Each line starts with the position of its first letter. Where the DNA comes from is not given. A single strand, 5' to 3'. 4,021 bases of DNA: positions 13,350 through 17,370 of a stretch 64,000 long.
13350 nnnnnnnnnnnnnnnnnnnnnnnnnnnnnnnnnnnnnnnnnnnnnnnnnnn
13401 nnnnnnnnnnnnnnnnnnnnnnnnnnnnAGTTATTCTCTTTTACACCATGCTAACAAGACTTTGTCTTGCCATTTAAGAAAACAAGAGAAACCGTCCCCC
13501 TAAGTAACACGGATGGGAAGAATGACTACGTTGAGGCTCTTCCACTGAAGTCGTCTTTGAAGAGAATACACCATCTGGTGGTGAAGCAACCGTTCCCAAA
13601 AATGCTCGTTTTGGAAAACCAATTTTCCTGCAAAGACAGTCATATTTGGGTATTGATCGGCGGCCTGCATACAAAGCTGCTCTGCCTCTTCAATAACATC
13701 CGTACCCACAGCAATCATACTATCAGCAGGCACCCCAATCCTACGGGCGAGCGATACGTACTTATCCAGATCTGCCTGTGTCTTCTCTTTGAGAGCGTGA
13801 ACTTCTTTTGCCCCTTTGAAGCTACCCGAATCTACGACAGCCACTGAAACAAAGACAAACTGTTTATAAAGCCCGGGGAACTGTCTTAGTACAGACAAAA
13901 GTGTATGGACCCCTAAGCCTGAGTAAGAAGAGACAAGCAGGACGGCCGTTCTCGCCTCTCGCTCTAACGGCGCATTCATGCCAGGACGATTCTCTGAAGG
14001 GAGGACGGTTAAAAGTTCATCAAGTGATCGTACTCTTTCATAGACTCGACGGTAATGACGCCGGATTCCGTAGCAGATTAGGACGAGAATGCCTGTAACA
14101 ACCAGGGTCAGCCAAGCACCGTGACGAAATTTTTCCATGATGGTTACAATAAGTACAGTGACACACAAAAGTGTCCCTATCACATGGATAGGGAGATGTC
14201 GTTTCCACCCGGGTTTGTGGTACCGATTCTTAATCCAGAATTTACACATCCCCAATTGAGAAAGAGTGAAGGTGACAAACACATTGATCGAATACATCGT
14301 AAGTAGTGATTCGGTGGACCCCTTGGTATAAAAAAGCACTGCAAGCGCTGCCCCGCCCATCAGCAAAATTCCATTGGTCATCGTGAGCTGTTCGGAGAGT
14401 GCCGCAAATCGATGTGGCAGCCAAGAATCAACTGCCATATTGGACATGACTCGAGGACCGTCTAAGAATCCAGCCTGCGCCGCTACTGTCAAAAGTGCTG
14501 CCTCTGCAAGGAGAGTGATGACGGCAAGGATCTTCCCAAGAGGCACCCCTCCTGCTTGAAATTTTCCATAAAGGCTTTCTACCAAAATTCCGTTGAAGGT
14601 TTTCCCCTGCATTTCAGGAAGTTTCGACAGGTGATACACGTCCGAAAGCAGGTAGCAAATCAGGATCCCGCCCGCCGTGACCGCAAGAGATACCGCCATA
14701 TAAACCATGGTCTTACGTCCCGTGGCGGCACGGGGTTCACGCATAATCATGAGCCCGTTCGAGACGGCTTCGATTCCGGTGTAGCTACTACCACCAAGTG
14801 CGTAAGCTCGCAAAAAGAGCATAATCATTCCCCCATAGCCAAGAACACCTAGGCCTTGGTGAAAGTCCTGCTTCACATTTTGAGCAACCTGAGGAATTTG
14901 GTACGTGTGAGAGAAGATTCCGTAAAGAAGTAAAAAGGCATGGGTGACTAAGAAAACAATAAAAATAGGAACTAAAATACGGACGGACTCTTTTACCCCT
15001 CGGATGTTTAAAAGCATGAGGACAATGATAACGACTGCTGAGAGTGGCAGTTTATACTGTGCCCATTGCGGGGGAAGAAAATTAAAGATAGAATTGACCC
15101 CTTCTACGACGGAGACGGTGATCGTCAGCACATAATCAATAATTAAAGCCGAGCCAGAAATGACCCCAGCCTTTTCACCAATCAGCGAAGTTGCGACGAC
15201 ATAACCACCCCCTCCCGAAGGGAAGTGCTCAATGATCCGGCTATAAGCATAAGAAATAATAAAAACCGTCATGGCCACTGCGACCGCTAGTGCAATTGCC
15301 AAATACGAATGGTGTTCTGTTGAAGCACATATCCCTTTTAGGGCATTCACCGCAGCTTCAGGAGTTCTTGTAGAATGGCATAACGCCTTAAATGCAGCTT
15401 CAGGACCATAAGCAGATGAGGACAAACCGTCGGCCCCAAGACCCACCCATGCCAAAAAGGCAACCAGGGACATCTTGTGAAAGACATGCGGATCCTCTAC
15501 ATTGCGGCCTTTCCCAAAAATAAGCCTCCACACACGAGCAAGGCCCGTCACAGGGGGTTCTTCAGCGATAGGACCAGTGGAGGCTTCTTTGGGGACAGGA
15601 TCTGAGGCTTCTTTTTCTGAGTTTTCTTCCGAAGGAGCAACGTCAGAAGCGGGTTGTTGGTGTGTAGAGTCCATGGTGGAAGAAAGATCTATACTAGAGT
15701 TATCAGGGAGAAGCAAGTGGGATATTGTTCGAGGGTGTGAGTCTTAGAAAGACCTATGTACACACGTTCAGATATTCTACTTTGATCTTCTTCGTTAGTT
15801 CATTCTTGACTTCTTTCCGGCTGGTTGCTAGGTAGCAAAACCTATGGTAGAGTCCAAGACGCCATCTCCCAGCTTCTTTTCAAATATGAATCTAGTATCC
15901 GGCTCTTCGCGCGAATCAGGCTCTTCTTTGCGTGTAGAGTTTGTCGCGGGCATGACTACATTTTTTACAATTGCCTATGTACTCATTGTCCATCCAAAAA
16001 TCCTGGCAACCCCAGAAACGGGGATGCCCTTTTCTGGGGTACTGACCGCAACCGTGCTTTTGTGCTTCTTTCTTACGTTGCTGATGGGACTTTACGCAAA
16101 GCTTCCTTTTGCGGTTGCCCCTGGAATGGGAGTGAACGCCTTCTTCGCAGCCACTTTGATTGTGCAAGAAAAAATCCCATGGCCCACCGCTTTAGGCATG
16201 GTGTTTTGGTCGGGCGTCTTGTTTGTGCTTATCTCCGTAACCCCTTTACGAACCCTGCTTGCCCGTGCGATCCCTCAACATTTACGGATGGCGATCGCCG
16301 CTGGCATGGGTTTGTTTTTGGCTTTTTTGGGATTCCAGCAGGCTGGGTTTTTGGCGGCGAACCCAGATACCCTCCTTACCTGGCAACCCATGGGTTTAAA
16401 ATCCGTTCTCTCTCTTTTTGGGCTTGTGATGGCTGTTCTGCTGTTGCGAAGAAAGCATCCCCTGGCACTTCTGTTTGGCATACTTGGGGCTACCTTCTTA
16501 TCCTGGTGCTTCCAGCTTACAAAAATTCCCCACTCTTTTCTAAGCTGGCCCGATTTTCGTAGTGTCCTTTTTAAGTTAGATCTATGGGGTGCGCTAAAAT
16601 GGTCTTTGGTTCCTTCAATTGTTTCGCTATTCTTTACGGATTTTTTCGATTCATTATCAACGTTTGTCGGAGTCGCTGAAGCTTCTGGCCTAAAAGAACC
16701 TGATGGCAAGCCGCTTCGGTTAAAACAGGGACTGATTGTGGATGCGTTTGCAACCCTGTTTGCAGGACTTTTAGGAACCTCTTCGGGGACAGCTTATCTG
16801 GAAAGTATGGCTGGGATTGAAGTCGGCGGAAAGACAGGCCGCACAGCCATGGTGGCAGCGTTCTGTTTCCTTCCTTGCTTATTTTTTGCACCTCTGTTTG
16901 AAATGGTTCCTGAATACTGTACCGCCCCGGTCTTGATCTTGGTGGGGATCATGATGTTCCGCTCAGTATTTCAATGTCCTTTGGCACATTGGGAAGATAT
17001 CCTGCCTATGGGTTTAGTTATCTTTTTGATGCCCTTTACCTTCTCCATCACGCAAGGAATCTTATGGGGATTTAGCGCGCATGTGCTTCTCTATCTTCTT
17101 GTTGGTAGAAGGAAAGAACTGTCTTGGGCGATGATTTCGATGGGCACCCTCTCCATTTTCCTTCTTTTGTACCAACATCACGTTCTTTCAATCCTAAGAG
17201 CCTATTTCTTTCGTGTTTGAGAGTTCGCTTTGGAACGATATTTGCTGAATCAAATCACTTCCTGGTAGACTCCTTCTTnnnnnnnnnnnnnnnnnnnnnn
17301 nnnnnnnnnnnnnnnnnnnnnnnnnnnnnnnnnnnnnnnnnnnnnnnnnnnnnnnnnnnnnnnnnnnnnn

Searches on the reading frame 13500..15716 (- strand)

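Call 8: search_protein_families(library=pfam, proteins=[window:13500-15716:-], max_evalue=0.01)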
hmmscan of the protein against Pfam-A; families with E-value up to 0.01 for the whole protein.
window:13500-15716:- (738 aa): 2 families
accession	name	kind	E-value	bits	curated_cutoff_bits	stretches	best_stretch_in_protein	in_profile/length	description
PF13520.12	AA_permease_2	-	7.2e-25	88.2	27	1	139-546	30-425/427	Amino acid permease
PF00324.27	AA_permease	-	2.5e-06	26.9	24.6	1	142-523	34-418/470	Amino acid permease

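Call 9: search_protein_families(library=ncbifam, proteins=[window:13500-15716:-], max_evalue=0.01)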
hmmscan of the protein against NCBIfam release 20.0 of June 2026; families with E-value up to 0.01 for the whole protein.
window:13500-15716:- (738 aa): 3 families
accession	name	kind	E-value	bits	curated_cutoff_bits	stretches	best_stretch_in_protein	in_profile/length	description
TIGR00794.1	kup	equivalog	3.3e-08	32.5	539.6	1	455-630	375-542/688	potassium uptake protein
TIGR00909.1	2A0306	subfamily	7.7e-08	31.7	556.8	1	126-546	26-420/429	amino acid transporter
NF008015.0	PRK10745.1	equivalog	4.8e-07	28.4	883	2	183-270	105-191/622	low affinity potassium transporter Kup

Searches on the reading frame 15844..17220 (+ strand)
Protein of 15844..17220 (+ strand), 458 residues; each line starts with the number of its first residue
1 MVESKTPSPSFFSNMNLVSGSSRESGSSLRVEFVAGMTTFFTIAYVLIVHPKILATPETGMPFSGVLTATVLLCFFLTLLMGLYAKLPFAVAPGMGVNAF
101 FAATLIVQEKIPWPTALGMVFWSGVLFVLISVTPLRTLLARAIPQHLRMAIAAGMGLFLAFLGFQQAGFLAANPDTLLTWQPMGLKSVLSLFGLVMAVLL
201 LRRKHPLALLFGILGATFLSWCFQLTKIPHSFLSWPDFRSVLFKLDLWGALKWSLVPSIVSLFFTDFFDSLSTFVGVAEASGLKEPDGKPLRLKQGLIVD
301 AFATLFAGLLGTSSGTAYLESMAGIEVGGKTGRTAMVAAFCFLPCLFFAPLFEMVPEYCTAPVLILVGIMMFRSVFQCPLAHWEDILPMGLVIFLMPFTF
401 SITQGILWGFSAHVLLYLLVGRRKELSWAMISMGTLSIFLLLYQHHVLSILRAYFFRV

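Call 8: search_protein_families(library=pfam, proteins=[window:15844-17220:+], max_evalue=0.01)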
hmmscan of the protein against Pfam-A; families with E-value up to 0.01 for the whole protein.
window:15844-17220:+ (458 aa): 1 family
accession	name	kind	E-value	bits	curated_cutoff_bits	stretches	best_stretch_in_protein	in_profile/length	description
PF00860.26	Xan_ur_permease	-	3e-42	145.2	27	1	32-405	3-386/389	Permease family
